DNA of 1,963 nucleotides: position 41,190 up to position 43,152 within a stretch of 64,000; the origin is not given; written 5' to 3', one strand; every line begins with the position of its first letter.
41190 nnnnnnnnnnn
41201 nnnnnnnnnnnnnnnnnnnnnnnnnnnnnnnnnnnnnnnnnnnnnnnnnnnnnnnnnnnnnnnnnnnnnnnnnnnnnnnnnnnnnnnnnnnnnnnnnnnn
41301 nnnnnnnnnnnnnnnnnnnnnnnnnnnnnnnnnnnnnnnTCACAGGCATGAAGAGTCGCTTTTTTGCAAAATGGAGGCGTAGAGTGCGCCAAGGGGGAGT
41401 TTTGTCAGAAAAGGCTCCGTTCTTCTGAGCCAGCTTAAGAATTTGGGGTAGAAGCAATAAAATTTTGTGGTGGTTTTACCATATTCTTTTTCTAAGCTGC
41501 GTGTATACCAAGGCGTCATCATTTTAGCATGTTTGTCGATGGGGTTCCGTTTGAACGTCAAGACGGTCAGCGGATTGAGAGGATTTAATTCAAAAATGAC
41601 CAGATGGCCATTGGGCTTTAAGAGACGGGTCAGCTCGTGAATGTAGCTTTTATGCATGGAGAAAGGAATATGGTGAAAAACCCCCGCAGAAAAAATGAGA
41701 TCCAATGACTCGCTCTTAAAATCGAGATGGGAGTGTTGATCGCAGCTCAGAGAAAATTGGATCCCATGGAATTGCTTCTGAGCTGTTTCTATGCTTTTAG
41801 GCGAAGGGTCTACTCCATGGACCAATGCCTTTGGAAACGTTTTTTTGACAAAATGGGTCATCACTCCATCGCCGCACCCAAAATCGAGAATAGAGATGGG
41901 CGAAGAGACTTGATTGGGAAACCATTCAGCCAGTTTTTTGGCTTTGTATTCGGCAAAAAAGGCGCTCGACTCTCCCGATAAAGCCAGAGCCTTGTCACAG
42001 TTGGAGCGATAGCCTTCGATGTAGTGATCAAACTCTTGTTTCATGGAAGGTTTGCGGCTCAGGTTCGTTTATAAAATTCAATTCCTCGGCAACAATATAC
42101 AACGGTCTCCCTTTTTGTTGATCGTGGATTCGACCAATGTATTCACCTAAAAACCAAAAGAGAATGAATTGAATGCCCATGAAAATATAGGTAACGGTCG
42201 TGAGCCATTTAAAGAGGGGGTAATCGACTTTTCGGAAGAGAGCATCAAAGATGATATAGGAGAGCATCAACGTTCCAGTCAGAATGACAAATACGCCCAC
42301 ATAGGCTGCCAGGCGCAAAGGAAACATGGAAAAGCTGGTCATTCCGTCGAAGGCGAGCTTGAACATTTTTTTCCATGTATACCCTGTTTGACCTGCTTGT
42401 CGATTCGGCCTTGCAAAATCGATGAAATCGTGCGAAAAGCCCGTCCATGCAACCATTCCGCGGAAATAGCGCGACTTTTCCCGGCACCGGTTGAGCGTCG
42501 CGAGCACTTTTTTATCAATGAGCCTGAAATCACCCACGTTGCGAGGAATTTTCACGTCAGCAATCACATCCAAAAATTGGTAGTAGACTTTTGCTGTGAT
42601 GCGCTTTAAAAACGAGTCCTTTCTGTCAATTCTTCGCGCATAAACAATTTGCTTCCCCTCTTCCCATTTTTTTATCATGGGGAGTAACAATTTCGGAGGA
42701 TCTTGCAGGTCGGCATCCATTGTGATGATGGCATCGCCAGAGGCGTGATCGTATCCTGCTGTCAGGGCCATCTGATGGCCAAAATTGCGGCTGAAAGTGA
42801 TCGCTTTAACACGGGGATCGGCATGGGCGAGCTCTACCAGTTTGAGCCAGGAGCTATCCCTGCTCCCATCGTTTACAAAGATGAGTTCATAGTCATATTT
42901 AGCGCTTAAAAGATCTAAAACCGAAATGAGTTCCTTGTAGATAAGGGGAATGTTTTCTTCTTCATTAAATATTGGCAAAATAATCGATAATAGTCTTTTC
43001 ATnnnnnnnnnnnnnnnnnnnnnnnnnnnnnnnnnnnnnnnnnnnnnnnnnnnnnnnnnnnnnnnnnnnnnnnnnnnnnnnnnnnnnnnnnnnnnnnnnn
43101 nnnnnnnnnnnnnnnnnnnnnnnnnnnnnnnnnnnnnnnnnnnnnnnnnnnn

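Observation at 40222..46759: Arn/Gtr-like lipid-carrier glycosylation module with three paralogous uncharacterised 9-TM proteins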

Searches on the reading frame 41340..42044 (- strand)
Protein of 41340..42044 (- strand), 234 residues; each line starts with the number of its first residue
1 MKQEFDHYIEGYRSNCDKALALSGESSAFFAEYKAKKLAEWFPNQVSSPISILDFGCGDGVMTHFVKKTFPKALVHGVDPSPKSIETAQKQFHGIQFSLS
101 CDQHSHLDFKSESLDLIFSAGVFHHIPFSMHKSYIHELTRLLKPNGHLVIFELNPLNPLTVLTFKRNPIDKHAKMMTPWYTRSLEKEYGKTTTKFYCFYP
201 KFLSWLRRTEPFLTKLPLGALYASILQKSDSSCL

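Call 3: search_protein_families(library=pfam, proteins=[window:41340-42044:-], max_evalue=0.01)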
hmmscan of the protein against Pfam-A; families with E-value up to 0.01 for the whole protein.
window:41340-42044:- (234 aa): 12 families
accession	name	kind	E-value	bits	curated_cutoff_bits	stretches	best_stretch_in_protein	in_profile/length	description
PF13649.12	Methyltransf_25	-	2.2e-20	73.6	27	1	52-146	1-97/97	Methyltransferase domain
PF08241.18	Methyltransf_11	-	6.7e-19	68.8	21.2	1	53-150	1-95/95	Methyltransferase domain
PF08242.18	Methyltransf_12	-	1.4e-17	64.6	30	1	53-148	1-98/98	Methyltransferase domain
PF13847.12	Methyltransf_31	-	4.7e-16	59.2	27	1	50-154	5-113/145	Methyltransferase domain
PF13489.12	Methyltransf_23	-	9e-15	55.2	27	1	35-179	10-132/164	Methyltransferase domain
PF05175.20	MTS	-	1.1e-09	38.6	23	1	38-152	23-140/170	Methyltransferase small domain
PF02353.26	CMAS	-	1.5e-06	28.2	27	1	51-151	65-165/273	Mycolic acid cyclopropane synthetase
PF01209.24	Ubie_methyltran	-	0.00052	19.9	20.1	1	47-156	46-157/233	ubiE/COQ5 methyltransferase family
PF06080.18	DUF938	-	0.00069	19.9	27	1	40-151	20-138/202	Protein of unknown function (DUF938)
PF05724.17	TPMT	-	0.0014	18.8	26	1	72-150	59-155/218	Thiopurine S-methyltransferase (TPMT)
PF08003.17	Methyltransf_9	-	0.0016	17.9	23.8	1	51-181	118-245/315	Protein of unknown function (DUF1698)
PF03141.22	Methyltransf_29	-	0.0019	17.3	23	1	50-150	119-217/506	Putative S-adenosyl-L-methionine-dependent methyltransferase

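Call 6: search_protein_families(library=ncbifam, proteins=[window:41340-42044:-], max_evalue=0.01)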
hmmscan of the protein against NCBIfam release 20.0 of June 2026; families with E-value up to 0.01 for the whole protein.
window:41340-42044:- (234 aa): 40 families (the best 25 are shown)
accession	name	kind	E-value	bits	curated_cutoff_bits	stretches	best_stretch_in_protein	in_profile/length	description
TIGR02072.1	BioC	equivalog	6.2e-16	58.9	184.95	1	35-150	20-132/244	malonyl-ACP O-methyltransferase BioC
NF002463.0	PRK01683.1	equivalog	1e-12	48.2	297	1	47-150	30-128/258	trans-aconitate 2-methyltransferase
NF045667.1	MTase_DVU1556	equivalog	5.8e-12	45.5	155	1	50-153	24-122/213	DVU_1556 family methyltransferase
NF041537.1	ArsM_AhpD_UU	exception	4.7e-11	42.1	510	1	46-152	74-182/345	arsenite methyltransferase/AhpD domain selenoprotein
NF001244.0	PRK00216.1-5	equivalog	5.2e-11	42.3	216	1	40-157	42-160/236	bifunctional demethylmenaquinone methyltransferase/2-methoxy-6-polyprenyl-1,4-benzoquinol methylase UbiE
NF041536.1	ArsM_DUF2284_UU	exception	7.3e-11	41.1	575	1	48-151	76-181/459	arsenite methyltransferase/DUF2284 domain selenoprotein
NF043040.1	corrin_prot_MT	hypoth_equivalog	3.5e-10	39.7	180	1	40-151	32-148/216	corrinoid protein-associated methyltransferase CpaM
TIGR01934.1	MenG_MenH_UbiE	subfamily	4.2e-10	39.3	158.35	1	47-157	38-148/223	ubiquinone/menaquinone biosynthesis methyltransferase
NF008686.0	PRK11705.1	equivalog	7.4e-10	38.4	400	1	50-150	169-265/383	cyclopropane fatty acyl phospholipid synthase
TIGR01983.1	UbiG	equivalog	1.2e-09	37.8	102.95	1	48-154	49-155/228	bifunctional 2-polyprenyl-6-hydroxyphenol methylase/3-demethylubiquinol 3-O-methyltransferase UbiG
NF008300.0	PRK11088.1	equivalog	1.7e-08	34.3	303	1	49-150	86-179/272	23S rRNA (guanine(745)-N(1))-methyltransferase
NF010703.0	PRK14103.1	equivalog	1.8e-08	34.1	320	1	47-147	28-121/256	trans-aconitate 2-methyltransferase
NF045823.1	PthPhpthDimycoMt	equivalog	6e-08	32.2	300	1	52-155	70-171/256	phthiotriol/phenolphthiotriol dimycocerosates methyltransferase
NF047649.1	MTase_UXPK_star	exception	1.3e-07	31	460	1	51-152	80-183/283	methyltransferase/UXPK-star double selenoprotein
TIGR00452.1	TIGR00452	equivalog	2e-07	30.1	275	1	51-182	120-248/316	tRNA 5-methoxyuridine(34)/uridine 5-oxyacetic acid(34) synthase CmoB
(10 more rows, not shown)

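Call 62: search_solved_structures(query=window:41340-42044:-, max_evalue=0.000001)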
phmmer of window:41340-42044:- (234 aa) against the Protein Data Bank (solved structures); distinct sequences matched with E-value up to 0.000001: 8.
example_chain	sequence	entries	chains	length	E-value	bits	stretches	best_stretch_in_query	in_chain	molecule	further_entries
3l8d_A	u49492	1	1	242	6.6e-08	35.5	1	38-191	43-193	Methyltransferase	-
3dtn_A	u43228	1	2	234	3.8e-07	33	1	51-149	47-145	Putative Methyltransferase MM_2633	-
6bqc_A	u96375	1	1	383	4.3e-07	32.9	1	45-151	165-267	Cyclopropane-fatty-acyl-phospholipid synthase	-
5dly_A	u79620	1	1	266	6.9e-07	32.2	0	48-142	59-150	plantazolicin methyltransferase BamL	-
9w6x_A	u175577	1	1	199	7.1e-07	32.1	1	53-150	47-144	YtkW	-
4kvz_A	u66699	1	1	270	7.1e-07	32.1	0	48-142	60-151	BamL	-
5dm0_A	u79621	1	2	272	7.2e-07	32.1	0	48-142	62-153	plantazolicin methyltransferase BamL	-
3mgg_A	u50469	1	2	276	8.1e-07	31.9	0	50-152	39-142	Methyltransferase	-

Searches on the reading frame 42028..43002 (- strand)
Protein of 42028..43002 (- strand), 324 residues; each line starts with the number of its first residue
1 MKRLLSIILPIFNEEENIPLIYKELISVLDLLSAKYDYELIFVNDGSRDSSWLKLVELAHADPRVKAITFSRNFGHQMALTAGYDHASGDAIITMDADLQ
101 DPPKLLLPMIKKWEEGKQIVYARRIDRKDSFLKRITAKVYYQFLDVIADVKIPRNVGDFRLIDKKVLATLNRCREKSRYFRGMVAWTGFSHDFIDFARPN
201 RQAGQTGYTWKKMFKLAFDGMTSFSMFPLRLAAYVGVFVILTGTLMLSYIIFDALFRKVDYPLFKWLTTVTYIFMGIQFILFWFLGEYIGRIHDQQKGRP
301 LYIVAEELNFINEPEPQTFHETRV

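Call 3: search_protein_families(library=pfam, proteins=[window:42028-43002:-], max_evalue=0.01)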
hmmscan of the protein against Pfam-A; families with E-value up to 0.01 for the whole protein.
window:42028-43002:- (324 aa): 2 families
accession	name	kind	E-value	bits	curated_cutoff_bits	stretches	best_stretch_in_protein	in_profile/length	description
PF00535.33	Glycos_transf_2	-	9.4e-31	107.4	23.3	1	6-168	1-165/168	Glycosyl transferase family 2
PF10111.15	Glyco_tranf_2_2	-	0.0068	16.4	27.3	1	6-98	1-91/276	Glycosyltransferase like family 2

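Call 6: search_protein_families(library=ncbifam, proteins=[window:42028-43002:-], max_evalue=0.01)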
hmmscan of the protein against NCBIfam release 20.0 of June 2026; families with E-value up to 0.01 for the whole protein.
window:42028-43002:- (324 aa): 14 families
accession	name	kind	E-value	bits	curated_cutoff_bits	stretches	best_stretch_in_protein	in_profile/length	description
NF047588.1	GlcsyltransPgfSStrep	equivalog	7.7e-73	245.4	500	1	5-306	3-304/308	glycosyltransferase PgfS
NF007986.1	PRK10714.1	equivalog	1e-47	162.7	529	1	5-306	8-310/316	undecaprenyl-phosphate 4-deoxy-4-formamido-L-arabinose transferase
TIGR03937.1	PgaC_IcaA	equivalog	9.8e-16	57.7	422.3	1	4-118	46-155/407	poly-beta-1,6-N-acetyl-D-glucosamine synthase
TIGR04283.1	glyco_like_mftF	equivalog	3.7e-09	36.5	182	1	5-137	1-123/221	TIGR04283 family arsenosugar biosynthesis glycosyltransferase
NF041875.1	EPS_EpsD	equivalog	4.3e-08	32.9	370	1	5-126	1-117/325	exopolysaccharide biosynthesis glycosyltransferase EpsD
NF007482.0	PRK10073.1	equivalog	4.6e-08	32.4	423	1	3-104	6-101/334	glycosyltransferase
NF047683.1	TeichurnBiosyTuaG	equivalog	9.5e-08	32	400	1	2-99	5-97/252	teichuronic acid biosynthesis protein TuaG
NF050050.1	ProtGlycPglI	equivalog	5.2e-06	26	500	1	4-172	3-169/306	GalNAc(5)-diNAcBac-PP-undecaprenol beta-1,3-glucosyltransferase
TIGR04182.1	glyco_TIGR04182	equivalog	9.5e-06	25.2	325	1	228-296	223-289/293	S-layer glycoprotein N-glycosyltransferase AglJ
TIGR04242.1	nodulat_NodC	equivalog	2.7e-05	23.3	550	1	6-99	51-142/395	chitooligosaccharide synthase NodC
TIGR03111.1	glyc2_xrt_Gpos1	hypoth_equivalog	3e-05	23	363.95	1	5-120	51-163/439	TIGR03111 family XrtG-associated glycosyltransferase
NF045692.1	OglycostaseCruG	equivalog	0.00088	18.3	600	1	5-114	43-153/386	2'-O-glycosyltransferase CruG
TIGR03965.1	mycofact_glyco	equivalog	0.0024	16.8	280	1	7-115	78-181/467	mycofactocin biosynthesis glycosyltransferase MftF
NF053739.1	GlytfEpsEBac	equivalog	0.0034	16.4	450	0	6-98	4-92/265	glycosyltransferase EpsE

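Call 45: search_solved_structures(query=window:42028-43002:-, max_evalue=0.00001)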
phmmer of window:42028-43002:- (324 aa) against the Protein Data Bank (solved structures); distinct sequences matched with E-value up to 0.00001: 8.
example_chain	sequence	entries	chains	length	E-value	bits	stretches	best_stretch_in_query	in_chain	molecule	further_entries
5ekp_C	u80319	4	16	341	7e-77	261.9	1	5-306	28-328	Uncharacterized glycosyltransferase sll0501 | Glycosyltransferase sll0501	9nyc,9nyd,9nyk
9nye_A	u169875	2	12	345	7.3e-77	261.8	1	5-306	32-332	Glycosyltransferase sll0501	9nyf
5eke_A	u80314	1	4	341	7.8e-77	261.8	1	5-306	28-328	Uncharacterized glycosyltransferase sll0501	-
9bhc_C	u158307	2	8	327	2.2e-42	148.6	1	5-309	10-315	Undecaprenyl-phosphate 4-deoxy-4-formamido-L-arabinose transferase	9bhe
8vxh_A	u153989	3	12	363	3.2e-42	148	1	5-309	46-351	Undecaprenyl-phosphate 4-deoxy-4-formamido-L-arabinose transferase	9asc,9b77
9hwj_A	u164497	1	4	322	2.1e-41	145.3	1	5-307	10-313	Undecaprenyl-phosphate 4-deoxy-4-formamido-L-arabinose transferase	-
5mlz_A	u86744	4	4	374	8.2e-16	61.2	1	5-124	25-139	Dolichol monophosphate mannose synthase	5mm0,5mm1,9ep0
5hea_A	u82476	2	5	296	3.9e-07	32.7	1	3-98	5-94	Putative glycosyltransferase (GalT1)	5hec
